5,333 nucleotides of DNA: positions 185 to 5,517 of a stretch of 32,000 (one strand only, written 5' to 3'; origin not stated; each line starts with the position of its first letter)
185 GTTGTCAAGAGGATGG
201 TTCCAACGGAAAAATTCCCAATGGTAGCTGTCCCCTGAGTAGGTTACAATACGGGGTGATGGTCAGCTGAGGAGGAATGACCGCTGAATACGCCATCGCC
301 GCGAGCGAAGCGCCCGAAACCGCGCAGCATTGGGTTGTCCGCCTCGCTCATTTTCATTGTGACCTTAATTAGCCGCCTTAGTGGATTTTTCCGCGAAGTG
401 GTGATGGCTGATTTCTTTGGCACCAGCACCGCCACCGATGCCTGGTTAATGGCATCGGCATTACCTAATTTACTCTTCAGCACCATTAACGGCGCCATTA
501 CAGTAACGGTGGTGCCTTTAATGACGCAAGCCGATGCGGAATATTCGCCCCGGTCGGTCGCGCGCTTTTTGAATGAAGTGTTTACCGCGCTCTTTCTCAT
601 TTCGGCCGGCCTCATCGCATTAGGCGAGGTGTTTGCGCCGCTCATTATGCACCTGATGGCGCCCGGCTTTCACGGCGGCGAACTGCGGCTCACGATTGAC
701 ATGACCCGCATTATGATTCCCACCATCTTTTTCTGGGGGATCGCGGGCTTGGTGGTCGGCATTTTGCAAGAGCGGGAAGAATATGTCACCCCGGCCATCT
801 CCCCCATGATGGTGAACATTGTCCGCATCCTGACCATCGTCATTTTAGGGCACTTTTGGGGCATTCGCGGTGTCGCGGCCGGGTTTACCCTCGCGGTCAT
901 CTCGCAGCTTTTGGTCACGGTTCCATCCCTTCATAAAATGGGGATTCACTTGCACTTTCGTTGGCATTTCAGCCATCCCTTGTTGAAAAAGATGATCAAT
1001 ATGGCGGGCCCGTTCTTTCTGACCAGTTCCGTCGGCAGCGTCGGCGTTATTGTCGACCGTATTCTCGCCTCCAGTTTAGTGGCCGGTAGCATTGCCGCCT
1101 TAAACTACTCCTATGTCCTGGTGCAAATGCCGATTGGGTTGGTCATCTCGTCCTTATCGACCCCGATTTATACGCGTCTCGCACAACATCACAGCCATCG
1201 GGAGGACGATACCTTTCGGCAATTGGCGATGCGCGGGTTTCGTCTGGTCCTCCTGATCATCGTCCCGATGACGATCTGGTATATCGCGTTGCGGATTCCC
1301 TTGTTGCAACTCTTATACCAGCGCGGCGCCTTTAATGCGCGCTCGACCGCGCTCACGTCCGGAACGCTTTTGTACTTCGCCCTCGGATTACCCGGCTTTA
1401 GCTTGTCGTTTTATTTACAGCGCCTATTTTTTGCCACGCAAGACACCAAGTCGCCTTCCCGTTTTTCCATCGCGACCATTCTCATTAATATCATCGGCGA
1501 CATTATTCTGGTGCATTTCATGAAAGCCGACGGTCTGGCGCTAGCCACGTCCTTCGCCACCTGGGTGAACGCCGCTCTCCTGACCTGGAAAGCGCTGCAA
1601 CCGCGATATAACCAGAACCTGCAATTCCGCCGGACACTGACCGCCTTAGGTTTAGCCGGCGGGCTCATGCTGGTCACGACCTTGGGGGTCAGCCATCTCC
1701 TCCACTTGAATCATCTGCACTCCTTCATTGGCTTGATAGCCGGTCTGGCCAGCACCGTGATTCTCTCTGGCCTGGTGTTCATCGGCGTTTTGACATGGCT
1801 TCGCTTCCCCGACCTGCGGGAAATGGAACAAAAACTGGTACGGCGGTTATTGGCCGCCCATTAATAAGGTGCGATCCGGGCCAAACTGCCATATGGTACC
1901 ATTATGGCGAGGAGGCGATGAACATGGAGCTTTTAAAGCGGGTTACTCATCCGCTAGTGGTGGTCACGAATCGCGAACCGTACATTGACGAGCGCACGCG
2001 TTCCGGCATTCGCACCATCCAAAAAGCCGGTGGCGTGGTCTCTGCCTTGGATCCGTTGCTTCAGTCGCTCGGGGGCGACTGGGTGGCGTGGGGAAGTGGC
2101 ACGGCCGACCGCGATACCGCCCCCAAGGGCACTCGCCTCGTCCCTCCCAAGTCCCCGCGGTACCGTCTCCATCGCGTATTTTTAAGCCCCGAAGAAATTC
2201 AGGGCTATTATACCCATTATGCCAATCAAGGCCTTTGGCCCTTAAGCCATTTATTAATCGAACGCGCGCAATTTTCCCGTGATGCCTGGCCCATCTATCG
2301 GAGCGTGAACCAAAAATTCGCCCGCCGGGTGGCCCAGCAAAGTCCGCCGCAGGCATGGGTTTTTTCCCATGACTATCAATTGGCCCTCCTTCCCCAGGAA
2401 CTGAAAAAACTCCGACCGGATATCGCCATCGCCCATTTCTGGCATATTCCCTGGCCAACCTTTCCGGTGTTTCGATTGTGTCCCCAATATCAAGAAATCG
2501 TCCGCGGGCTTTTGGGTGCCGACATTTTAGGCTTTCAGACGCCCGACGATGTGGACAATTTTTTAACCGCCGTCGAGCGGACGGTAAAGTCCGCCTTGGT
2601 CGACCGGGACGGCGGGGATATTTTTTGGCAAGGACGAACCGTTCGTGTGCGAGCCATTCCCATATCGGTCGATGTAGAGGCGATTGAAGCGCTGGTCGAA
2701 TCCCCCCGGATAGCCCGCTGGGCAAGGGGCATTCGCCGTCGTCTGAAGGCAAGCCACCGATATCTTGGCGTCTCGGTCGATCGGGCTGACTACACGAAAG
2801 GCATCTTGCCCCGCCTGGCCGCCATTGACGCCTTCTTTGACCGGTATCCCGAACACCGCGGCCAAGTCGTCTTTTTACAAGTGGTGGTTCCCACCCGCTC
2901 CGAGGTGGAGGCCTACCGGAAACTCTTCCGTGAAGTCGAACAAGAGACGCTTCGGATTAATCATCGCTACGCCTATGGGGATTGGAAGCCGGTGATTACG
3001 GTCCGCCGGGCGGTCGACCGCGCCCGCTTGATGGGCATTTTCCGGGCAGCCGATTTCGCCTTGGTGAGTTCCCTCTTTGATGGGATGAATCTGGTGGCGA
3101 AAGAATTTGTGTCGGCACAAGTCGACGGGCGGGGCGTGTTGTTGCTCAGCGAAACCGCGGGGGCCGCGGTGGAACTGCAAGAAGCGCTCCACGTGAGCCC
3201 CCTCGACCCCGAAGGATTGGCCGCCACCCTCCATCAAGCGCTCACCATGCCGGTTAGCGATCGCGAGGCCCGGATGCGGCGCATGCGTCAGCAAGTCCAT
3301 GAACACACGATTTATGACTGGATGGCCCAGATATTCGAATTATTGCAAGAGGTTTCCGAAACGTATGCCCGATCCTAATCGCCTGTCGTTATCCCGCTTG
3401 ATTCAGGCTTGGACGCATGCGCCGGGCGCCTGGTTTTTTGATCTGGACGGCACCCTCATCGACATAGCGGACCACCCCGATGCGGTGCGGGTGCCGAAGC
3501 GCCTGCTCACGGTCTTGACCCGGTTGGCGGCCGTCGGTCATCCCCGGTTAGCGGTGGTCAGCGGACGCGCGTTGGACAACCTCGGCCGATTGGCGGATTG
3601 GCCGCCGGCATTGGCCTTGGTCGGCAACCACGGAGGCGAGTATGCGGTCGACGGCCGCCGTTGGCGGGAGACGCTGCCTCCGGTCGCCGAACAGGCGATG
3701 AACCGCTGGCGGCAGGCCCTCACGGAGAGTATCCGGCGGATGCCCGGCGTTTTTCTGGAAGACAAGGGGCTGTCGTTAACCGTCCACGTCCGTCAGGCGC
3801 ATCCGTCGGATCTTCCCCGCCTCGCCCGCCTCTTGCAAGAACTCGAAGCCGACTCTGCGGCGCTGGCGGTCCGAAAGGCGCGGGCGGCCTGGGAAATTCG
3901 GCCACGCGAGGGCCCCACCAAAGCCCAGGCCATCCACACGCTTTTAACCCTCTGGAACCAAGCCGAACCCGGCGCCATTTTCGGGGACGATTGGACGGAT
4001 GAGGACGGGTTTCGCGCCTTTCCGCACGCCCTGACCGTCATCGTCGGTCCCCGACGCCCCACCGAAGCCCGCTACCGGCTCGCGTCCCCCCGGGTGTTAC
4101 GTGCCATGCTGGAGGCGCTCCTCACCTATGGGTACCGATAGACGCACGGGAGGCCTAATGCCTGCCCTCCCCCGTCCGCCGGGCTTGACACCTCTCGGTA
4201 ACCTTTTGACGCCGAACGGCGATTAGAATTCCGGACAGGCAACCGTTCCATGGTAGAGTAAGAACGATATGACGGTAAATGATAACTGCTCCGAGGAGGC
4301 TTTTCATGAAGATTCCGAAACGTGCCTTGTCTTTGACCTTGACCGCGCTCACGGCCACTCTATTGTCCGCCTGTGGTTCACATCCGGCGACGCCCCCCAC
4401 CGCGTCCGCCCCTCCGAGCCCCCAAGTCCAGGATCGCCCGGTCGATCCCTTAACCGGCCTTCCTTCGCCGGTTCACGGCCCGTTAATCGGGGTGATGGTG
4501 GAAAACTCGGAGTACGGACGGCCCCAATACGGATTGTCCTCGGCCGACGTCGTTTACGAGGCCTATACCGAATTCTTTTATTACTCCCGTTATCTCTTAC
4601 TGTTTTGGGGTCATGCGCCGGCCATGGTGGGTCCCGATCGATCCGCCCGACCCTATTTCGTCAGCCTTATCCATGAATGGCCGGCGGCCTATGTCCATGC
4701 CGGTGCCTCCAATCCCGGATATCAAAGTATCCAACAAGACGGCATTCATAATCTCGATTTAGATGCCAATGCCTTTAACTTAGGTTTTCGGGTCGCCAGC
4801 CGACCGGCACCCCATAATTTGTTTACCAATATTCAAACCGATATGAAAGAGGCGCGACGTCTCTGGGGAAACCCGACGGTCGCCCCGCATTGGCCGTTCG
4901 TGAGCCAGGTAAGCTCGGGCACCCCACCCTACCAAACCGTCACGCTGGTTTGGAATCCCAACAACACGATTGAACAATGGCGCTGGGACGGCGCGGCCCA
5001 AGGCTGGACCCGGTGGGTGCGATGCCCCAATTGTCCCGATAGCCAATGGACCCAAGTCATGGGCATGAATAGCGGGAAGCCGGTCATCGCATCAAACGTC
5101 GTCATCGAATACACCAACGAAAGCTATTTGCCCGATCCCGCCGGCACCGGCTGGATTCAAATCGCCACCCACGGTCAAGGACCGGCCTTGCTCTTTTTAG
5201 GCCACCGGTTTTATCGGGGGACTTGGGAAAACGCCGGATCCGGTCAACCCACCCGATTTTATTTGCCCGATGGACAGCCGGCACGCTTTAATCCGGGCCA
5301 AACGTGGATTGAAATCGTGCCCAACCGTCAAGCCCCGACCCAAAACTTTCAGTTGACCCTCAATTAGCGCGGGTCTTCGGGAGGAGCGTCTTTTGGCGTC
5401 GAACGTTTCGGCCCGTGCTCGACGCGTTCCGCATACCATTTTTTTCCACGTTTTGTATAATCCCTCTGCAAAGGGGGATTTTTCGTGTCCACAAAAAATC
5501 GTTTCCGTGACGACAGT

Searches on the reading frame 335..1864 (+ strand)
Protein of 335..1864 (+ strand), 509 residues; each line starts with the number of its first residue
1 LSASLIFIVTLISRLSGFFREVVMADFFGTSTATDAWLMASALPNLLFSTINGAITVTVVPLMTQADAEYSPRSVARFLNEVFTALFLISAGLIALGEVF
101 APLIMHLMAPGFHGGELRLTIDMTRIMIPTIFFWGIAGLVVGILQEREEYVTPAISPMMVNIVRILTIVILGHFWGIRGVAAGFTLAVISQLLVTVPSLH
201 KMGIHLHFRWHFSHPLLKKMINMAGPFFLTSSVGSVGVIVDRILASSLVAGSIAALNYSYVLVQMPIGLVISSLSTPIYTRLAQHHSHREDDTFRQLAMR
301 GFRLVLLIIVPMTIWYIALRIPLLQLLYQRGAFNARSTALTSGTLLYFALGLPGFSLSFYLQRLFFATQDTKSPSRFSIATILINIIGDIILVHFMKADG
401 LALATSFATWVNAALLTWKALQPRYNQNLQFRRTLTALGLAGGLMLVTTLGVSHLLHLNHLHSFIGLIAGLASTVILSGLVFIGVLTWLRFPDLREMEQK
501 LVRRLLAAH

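Call 113: search_protein_families(library=pfam, proteins=[window:335-1864:+], max_evalue=0.00001)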
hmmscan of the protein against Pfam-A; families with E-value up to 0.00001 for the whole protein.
window:335-1864:+ (509 aa): 2 families
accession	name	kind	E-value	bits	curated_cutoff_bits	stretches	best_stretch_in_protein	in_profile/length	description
PF03023.19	MurJ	-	6.6e-92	308.9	27.4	1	24-458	1-438/451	Lipid II flippase MurJ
PF01554.23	MatE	-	2.1e-11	44.2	24.9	1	226-390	1-160/161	MatE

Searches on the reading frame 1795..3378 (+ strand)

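Call 113: search_protein_families(library=pfam, proteins=[window:1795-3378:+], max_evalue=0.00001)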
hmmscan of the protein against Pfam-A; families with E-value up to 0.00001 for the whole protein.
window:1795-3378:+ (527 aa): 1 family
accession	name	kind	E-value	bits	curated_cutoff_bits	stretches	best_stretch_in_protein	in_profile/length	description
PF00982.27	Glyco_transf_20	-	9.3e-120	401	32.5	1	54-518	3-472/473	Glycosyltransferase family 20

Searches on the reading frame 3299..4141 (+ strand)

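Call 113: search_protein_families(library=pfam, proteins=[window:3299-4141:+], max_evalue=0.00001)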
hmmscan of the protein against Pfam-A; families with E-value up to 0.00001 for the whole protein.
window:3299-4141:+ (280 aa): 1 family
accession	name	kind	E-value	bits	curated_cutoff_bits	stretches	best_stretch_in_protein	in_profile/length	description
PF02358.22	Trehalose_PPase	-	6.6e-32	110.9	27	1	46-244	1-206/235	Trehalose-phosphatase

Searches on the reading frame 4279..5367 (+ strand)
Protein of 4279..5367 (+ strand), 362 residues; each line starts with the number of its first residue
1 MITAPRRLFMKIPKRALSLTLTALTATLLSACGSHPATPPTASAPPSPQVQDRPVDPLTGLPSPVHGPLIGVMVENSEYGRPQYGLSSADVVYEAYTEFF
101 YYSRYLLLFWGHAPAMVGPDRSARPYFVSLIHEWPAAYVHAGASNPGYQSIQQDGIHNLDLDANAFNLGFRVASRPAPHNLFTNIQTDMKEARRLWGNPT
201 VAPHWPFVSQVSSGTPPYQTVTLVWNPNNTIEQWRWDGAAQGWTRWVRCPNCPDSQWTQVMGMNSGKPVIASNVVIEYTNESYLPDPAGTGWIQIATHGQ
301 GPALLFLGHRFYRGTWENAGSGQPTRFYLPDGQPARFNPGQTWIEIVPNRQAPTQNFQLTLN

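Call 113: search_protein_families(library=pfam, proteins=[window:4279-5367:+], max_evalue=0.00001)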
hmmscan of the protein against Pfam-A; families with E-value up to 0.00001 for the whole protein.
window:4279-5367:+ (362 aa): 2 families
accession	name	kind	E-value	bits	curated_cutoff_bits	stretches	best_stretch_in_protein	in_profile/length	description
PF11258.13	DUF3048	-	1.7e-34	119.5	25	1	59-187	2-137/148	Protein of unknown function (DUF3048) N-terminal domain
PF17479.7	DUF3048_C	-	1.7e-20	73.9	25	1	222-344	2-114/114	Protein of unknown function (DUF3048) C-terminal domain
